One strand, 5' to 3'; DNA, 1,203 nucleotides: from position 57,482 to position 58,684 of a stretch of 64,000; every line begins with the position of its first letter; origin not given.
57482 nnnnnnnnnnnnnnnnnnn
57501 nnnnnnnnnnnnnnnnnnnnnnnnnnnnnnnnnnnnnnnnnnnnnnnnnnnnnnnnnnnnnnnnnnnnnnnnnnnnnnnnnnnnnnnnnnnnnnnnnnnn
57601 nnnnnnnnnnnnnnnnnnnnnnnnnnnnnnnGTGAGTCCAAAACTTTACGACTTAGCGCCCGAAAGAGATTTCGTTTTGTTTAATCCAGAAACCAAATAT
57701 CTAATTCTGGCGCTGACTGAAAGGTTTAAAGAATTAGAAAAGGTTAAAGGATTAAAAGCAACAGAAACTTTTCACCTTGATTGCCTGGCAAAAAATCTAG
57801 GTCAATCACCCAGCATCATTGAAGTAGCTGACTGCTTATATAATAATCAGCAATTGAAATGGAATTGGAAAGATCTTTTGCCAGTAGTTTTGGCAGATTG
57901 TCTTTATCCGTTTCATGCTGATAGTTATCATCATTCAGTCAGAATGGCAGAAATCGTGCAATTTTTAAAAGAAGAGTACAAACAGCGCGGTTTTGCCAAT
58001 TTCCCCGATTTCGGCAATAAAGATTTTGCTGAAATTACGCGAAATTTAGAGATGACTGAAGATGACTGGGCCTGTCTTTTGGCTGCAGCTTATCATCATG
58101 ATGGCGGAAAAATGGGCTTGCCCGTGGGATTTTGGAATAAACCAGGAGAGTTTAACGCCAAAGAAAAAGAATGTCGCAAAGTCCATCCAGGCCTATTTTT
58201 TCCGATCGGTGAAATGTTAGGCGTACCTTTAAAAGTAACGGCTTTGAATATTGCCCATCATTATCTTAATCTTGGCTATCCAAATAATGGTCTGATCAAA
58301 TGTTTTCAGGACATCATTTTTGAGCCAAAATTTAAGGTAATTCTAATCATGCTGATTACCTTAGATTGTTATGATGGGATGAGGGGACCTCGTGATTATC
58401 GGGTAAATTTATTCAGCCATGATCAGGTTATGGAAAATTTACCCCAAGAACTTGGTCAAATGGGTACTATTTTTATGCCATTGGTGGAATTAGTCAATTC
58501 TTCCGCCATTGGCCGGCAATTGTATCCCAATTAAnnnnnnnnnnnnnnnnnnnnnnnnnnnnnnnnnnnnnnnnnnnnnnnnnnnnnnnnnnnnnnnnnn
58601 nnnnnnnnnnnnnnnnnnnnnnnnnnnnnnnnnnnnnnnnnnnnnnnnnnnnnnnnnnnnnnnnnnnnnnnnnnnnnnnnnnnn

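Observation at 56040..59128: ~3 kb accessory insertion between fusA and tuf in the normally contiguous str operon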

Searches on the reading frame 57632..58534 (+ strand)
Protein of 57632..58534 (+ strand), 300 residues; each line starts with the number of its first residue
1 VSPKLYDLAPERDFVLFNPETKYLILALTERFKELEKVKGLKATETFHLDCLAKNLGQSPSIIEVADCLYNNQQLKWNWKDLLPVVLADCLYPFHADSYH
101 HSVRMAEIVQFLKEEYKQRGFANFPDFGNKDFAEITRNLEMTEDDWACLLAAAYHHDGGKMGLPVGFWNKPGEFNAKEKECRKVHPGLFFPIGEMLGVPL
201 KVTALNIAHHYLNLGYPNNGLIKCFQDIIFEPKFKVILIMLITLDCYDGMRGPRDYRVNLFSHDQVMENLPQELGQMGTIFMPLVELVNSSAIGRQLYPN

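Call 8: search_protein_families(library=pfam, proteins=[window:57632-58534:+], max_evalue=1)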
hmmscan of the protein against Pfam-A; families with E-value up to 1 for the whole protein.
window:57632-58534:+ (300 aa): 1 family
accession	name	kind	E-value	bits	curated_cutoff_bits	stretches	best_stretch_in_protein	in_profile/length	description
PF01966.28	HD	-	0.02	15.6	22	1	99-173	2-51/116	HD domain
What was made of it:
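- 57632..58534 (+): HD-GYP family phosphohydrolase (300 aa). Pfam HD only 0.02 (call 8).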

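Call 9: search_protein_families(library=ncbifam, proteins=[window:57632-58534:+], max_evalue=1)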
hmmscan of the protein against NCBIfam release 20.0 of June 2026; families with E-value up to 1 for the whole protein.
window:57632-58534:+ (300 aa): 0 families

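Call 16: find_homologous_proteins(query=window:57632-58534:+)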
Query window:57632-58534:+ (300 aa): 4 proteins with E <= 0.001 among 392 candidates.
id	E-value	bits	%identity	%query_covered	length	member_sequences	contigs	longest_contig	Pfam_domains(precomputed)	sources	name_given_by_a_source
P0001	9.5e-208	707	100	100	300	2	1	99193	-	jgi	-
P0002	1.1e-175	601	85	100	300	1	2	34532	-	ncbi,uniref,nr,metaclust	ncbi:MAG: hypothetical protein A2Y82_00135 [Candidatus Buchananbacteria bacterium RBG_13_36_9]|unire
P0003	2.1e-163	561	78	100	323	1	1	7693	-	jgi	jgi:hypothetical protein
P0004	4.0e-110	386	56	100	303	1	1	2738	PF01966.29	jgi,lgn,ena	-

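Call 17: find_encoding_contigs(protein=P0002, flank=10000)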
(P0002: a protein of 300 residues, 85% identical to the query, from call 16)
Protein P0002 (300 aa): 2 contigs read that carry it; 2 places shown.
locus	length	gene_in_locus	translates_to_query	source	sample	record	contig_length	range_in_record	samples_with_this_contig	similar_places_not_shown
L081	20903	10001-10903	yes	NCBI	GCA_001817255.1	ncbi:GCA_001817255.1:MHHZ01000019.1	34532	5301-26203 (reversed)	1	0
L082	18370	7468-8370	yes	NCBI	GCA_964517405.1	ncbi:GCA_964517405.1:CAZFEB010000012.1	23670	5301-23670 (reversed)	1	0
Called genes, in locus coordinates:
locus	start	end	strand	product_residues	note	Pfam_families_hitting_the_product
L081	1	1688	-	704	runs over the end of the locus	PF09335:VTT_dom, PF01569:PAP2, PF14067:LssY_C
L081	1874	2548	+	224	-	-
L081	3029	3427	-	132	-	PF22296:bAvd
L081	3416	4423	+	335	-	PF00078:RVT_1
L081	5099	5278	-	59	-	PF00830:Ribosomal_L28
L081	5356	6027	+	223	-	PF02163:Peptidase_M50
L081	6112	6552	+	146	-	PF00164:Ribosom_S12_S23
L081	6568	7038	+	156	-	PF00177:Ribosomal_S7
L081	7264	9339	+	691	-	PF00009:GTP_EFTU, PF03144:GTP_EFTU_D2, PF22042:EF-G_D2, PF14492:EFG_III, PF16658:RF3_C (weak), PF03764:EFG_IV, PF00679:EFG_C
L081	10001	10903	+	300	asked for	-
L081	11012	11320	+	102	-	-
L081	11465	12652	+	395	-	PF00009:GTP_EFTU, PF03144:GTP_EFTU_D2, PF03143:GTP_EFTU_D3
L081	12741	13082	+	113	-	PF00338:Ribosomal_S10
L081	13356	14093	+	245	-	PF00297:Ribosomal_L3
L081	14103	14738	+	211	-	PF00573:Ribosomal_L4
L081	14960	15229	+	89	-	PF00276:Ribosomal_L23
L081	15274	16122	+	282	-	PF00181:Ribosomal_L2_N, PF03947:Ribosomal_L2_C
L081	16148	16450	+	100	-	PF00203:Ribosomal_S19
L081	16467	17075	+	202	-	PF00237:Ribosomal_L22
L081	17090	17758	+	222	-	PF07650:KH_2, PF00189:Ribosomal_S3_C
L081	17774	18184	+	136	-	PF00252:Ribosomal_L16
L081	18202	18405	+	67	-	PF00831:Ribosomal_L29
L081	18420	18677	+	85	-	PF00366:Ribosomal_S17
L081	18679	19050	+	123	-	PF00238:Ribosomal_L14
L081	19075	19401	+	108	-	PF00467:KOW, PF17136:ribosomal_L24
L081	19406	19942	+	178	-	PF00281:Ribosomal_L5, PF00673:Ribosomal_L5_C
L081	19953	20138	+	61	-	PF00253:Ribosomal_S14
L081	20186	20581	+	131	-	PF00410:Ribosomal_S8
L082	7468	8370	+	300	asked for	-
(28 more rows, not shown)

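Call 18: find_encoding_contigs(protein=P0003, flank=10000)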
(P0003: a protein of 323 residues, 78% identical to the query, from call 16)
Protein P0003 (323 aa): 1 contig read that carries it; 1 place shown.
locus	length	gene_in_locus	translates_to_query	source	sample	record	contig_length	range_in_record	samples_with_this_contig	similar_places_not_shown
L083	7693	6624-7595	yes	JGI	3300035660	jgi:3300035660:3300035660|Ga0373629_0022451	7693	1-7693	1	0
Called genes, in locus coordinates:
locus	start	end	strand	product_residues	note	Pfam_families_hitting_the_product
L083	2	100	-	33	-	?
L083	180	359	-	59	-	PF00830:Ribosomal_L28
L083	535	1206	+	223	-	PF02163:Peptidase_M50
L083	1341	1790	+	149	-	PF00164:Ribosom_S12_S23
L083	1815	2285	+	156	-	PF00177:Ribosomal_S7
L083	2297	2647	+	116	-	PF03819:MazG (weak)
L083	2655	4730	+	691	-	PF00009:GTP_EFTU, PF03144:GTP_EFTU_D2, PF22042:EF-G_D2, PF14492:EFG_III, PF16658:RF3_C (weak), PF03764:EFG_IV, PF00679:EFG_C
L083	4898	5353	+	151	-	-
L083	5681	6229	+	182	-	-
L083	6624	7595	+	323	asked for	-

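Call 19: find_encoding_contigs(protein=P0004, flank=10000)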
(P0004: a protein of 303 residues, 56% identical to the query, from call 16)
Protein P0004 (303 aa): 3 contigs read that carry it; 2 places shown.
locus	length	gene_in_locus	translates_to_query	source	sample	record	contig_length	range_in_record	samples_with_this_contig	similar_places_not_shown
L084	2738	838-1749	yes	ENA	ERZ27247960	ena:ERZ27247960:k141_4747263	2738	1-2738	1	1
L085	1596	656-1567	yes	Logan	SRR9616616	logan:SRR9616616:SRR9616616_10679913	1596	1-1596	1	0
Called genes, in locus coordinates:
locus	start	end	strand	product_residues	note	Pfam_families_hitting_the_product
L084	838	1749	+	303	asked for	PF01966:HD (weak)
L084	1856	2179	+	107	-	-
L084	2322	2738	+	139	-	?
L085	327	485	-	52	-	-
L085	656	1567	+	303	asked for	PF01966:HD (weak)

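Call 31: search_solved_structures(query=A2, max_evalue=10, show_alignments=2)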
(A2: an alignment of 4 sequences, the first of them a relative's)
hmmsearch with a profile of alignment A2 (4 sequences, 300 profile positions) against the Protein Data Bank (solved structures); distinct sequences matched with E-value up to 10: 4.
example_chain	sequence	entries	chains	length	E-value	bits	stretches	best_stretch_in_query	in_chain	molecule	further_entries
5z7c_A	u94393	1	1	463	6.9e-06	28.9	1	135-260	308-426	3'3'-cGAMP-specific phosphodiesterase 3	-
4mcw_A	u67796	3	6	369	0.00073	22.3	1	136-192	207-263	Metal dependent phosphohydrolase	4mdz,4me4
9rbz_A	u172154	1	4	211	0.02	17.6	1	128-217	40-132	HD domain/sensory box protein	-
9rc0_A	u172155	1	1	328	0.058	16.1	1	128-186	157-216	HD domain/sensory box protein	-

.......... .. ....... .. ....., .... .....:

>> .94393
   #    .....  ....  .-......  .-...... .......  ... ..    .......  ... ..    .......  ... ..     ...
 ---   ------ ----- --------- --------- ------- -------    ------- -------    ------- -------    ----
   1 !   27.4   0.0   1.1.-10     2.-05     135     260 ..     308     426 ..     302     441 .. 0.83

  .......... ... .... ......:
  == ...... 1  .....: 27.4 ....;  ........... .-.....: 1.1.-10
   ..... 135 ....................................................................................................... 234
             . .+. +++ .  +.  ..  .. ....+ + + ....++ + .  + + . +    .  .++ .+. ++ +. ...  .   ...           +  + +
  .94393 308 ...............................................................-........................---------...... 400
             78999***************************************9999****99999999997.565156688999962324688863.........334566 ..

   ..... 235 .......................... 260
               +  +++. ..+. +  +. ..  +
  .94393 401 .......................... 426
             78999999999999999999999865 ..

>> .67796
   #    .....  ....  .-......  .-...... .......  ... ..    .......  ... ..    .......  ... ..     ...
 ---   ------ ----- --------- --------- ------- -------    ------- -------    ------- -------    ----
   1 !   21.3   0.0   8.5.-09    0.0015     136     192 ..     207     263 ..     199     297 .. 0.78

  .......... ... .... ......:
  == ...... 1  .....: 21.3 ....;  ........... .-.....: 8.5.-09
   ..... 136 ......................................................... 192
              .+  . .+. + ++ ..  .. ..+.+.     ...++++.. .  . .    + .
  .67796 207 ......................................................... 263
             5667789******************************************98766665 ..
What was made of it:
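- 57632..58534 (+): Profile against PDB: V-cGAP3 5z7c 6.9e-6, PmGH 4mcw 7e-4 (call 31).
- On HD-GYP phosphodiesterase: The PDB profile search gave 6.9e-6 (call 31).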

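Call 38: predict_structure(alignment_id=A2)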
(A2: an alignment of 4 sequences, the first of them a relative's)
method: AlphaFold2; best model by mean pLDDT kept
length: 300 residues; sequences in the alignment: 4
mean_pLDDT: 51.8   pTM: 0.51
mean pLDDT of the five models: 51.8, 47.1, 45.9, 44.3, 40.2
residues with pLDDT >= 90: 0; 70-90: 42; 50-70: 113; < 50: 145
segments of 3 or more residues with pLDDT < 50: 1-21, 54-61, 73-97, 125-129, 160-174, 181-189, 249-300
pLDDT, mean of each block of 10 residues (from residue 1): 28 34 55 58 51 48 54 44 41 42 68 71 49 60 82 64 40 50 46 55 73 58 63 72 58 37 44 39 32 37
secondary structure, 60 per line:
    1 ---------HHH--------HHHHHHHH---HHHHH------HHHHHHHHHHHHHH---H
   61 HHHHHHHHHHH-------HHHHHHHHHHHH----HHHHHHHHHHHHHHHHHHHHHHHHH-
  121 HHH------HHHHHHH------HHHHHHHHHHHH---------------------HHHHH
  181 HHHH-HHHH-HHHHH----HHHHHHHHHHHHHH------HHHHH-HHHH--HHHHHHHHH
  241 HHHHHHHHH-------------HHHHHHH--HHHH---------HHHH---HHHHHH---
elements in order: H21-28 H32-36 H43-56 H60-71 H79-90 H95-119 H130-136 H143-154 H176-184 H186-189 H191-195 H200-213 H220-224 H226-229 H232-249 H263-269 H272-275 H285-288 H292-297
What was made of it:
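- Pfam support for HD is below threshold, and the AF2 model of the HD-GYP protein was poor (pLDDT 52, call 38).
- Tried and rejected: The AF2 model of HD-GYP from four sequences was too poor (pLDDT 52) for a fold search and was not used (call 38).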

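Call 41: find_related_loci(query=A2, collection=metagenome_contigs, flank=5000)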
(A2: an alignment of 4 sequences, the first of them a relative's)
Query A2 (300 aa) in metagenome_contigs; peptide patterns used: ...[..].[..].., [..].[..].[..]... (x = any residue, [..] = any of these).
337 stretches matched a pattern; 2 encode a relative of the query (tblastn E <= 1e-3); 2 distinct loci.
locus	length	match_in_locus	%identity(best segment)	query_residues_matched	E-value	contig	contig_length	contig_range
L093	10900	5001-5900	85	1-300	9e-179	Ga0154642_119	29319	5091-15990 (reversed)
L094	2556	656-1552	55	1-299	5e-121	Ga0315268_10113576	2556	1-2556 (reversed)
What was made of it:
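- Tried and rejected: The one allowed metagenome scan, run with the HD-GYP alignment, returned just two loci that duplicate ones already held (call 41).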

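Call 79: search_protein_families(library=pfam, proteins=[L083:4898-5353:+, L083:5681-6229:+, L081:9449-9625:+], max_evalue=0.1)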
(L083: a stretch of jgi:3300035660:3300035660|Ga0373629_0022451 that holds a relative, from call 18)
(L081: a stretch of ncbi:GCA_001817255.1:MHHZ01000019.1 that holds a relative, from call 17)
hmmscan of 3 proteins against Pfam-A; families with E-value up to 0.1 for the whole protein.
L083:4898-5353:+ (151 aa): 0 families

L083:5681-6229:+ (182 aa): 1 family
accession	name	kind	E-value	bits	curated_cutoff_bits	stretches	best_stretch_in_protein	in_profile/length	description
PF07973.19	tRNA_SAD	-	0.00092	19.6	24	1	138-173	6-39/44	Threonyl and Alanyl tRNA synthetase second additional domain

L081:9449-9625:+ (58 aa): 1 family
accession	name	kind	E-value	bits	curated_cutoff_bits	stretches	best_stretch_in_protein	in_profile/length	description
PF07047.17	OPA3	-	0.093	13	25.7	0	7-49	74-116/121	Optic atrophy 3 protein (OPA3)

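Call 98: search_protein_families(library=padloc, proteins=[window:57632-58534:+], max_evalue=0.01)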
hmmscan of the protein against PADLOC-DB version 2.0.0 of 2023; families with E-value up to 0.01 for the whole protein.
window:57632-58534:+ (300 aa): 0 families

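Call 99: search_protein_families(library=phrogs, proteins=[window:57632-58534:+], max_evalue=0.01)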
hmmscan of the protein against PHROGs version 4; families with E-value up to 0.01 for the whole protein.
window:57632-58534:+ (300 aa): 0 families
